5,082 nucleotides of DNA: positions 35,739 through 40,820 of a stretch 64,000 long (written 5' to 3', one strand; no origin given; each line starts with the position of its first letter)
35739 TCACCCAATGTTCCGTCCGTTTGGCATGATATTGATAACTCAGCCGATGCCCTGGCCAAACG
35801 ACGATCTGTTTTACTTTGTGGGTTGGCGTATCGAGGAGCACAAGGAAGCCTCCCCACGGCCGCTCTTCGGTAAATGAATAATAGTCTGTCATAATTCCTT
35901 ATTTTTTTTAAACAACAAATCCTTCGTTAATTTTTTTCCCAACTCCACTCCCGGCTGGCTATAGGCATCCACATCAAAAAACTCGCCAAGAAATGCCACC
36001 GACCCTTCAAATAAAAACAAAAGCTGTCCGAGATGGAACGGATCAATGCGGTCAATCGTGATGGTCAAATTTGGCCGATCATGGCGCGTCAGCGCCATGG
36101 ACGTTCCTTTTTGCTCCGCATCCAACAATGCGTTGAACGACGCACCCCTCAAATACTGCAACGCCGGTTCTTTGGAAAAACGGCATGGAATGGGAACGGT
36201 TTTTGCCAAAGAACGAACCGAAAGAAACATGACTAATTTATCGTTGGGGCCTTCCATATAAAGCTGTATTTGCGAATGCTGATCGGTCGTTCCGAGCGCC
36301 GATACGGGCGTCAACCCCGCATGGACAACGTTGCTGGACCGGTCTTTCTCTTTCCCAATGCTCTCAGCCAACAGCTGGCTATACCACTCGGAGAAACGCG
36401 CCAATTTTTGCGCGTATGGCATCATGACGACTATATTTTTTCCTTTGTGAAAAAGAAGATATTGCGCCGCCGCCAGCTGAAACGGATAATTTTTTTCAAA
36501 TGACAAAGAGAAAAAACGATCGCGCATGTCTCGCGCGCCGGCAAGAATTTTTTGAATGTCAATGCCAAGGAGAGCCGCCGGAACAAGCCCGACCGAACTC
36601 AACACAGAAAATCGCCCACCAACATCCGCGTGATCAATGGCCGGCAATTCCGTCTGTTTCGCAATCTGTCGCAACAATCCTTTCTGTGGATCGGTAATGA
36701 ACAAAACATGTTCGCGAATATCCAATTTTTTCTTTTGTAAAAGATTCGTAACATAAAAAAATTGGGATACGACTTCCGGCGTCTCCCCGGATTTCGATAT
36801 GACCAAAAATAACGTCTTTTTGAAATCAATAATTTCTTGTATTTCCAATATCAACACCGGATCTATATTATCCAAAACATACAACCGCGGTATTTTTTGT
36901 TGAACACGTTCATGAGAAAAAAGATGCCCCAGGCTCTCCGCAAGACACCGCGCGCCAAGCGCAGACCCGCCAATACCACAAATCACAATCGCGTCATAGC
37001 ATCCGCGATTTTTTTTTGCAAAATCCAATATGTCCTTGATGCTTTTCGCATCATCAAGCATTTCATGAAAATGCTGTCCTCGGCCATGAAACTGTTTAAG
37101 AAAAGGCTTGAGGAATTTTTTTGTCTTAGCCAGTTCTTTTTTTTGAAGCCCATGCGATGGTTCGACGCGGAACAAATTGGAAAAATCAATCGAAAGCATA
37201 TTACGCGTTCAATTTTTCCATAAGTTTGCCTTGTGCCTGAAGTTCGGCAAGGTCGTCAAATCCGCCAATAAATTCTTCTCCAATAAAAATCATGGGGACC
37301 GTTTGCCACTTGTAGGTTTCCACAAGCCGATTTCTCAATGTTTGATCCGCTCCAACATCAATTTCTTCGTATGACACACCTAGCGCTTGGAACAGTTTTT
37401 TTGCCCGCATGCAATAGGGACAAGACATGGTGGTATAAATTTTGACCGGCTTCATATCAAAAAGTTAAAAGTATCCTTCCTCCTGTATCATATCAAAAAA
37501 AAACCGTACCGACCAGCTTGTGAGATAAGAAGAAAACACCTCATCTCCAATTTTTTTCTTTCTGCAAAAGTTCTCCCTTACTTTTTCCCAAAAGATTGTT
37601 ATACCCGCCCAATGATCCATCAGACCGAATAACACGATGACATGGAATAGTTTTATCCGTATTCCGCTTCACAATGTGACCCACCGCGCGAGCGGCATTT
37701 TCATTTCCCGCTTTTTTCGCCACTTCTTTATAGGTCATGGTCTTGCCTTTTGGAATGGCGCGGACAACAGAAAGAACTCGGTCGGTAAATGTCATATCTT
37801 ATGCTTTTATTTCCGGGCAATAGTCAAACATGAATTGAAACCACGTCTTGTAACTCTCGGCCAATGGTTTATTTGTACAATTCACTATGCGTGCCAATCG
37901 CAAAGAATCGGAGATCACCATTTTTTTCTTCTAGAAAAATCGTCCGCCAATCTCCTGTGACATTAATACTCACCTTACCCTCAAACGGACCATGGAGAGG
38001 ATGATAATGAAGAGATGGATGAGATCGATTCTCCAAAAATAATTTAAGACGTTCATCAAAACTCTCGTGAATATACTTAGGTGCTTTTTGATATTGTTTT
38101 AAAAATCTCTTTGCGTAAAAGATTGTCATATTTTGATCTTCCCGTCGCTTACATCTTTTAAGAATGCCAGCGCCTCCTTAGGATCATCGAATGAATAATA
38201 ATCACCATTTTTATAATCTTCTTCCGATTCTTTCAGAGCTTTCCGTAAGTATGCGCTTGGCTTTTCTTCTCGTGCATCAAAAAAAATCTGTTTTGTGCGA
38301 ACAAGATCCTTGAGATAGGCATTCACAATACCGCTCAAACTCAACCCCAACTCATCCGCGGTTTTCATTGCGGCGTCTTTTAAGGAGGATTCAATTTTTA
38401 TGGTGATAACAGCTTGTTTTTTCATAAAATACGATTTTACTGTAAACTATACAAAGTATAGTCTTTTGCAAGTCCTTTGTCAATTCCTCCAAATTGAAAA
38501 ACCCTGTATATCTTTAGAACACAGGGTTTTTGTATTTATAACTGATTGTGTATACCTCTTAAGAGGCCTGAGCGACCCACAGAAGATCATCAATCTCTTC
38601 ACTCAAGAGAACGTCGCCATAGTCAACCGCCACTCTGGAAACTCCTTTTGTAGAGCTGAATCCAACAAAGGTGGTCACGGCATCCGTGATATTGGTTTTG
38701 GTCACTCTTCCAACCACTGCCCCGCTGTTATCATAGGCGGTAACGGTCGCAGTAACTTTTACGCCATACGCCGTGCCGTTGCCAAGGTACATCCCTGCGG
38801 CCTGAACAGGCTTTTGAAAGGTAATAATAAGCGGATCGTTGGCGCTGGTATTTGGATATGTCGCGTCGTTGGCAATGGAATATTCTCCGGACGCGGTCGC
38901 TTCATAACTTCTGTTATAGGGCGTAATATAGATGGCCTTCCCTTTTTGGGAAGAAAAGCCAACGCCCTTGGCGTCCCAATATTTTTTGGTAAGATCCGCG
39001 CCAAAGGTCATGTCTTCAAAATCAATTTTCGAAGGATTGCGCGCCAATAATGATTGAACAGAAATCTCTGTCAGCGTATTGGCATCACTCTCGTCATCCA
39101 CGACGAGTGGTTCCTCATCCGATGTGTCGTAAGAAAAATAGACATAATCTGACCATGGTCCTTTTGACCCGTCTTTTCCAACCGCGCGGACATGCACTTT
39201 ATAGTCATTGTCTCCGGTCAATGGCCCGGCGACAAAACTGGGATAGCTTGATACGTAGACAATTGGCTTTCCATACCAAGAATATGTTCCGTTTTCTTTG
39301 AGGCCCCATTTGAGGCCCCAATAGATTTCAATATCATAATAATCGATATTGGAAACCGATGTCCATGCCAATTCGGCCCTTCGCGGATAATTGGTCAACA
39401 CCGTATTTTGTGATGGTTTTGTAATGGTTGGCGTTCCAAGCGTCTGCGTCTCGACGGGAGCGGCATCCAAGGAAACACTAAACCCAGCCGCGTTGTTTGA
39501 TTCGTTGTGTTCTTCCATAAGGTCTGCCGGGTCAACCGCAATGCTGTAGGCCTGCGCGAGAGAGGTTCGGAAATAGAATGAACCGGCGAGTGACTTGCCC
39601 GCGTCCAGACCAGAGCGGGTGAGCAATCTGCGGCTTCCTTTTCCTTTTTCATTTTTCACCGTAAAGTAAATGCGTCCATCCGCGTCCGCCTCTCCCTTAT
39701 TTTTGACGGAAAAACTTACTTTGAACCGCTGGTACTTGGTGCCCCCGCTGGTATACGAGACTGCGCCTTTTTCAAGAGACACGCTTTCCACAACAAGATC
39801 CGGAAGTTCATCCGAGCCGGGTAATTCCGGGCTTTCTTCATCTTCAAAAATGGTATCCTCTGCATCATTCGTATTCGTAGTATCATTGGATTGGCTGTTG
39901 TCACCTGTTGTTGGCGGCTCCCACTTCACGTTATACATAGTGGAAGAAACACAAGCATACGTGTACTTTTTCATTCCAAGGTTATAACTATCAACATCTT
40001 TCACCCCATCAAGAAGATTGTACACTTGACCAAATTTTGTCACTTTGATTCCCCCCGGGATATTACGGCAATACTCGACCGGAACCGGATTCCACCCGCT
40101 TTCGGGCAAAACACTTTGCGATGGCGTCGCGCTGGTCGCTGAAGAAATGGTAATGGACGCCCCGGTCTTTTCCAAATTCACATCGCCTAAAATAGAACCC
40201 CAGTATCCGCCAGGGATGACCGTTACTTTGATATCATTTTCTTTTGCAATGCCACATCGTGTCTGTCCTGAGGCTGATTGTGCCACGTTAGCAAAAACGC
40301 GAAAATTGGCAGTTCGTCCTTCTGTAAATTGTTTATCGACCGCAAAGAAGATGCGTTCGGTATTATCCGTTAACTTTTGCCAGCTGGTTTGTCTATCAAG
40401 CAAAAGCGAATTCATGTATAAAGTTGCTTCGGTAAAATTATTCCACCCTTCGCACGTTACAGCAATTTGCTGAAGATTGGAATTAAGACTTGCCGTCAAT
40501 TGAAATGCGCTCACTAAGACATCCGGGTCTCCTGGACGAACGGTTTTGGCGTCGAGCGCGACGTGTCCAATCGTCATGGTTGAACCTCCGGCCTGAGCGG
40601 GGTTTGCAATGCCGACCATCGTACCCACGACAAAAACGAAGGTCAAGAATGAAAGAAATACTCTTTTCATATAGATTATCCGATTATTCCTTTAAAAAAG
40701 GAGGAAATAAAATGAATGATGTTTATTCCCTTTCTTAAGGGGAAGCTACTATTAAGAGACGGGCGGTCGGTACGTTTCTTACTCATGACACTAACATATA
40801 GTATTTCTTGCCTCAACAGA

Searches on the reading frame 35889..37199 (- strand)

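Call 97: search_protein_families(library=pfam, proteins=[window:35889-37199:-], max_evalue=0.001)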
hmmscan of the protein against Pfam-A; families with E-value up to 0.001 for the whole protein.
window:35889-37199:- (436 aa): 1 family
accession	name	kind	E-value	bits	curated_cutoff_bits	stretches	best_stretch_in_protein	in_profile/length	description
PF00342.24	PGI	-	8.3e-40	137.3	22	1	70-429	98-466/486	Phosphoglucose isomerase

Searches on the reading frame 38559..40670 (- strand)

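Call 97: search_protein_families(library=pfam, proteins=[window:38559-40670:-], max_evalue=0.001)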
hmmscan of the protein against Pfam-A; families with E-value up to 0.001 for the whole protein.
window:38559-40670:- (703 aa): 1 family
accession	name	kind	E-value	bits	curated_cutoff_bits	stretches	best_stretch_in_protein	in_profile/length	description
PF07705.17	CARDB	-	1.5e-07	32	22.7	1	290-395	2-99/101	CARDB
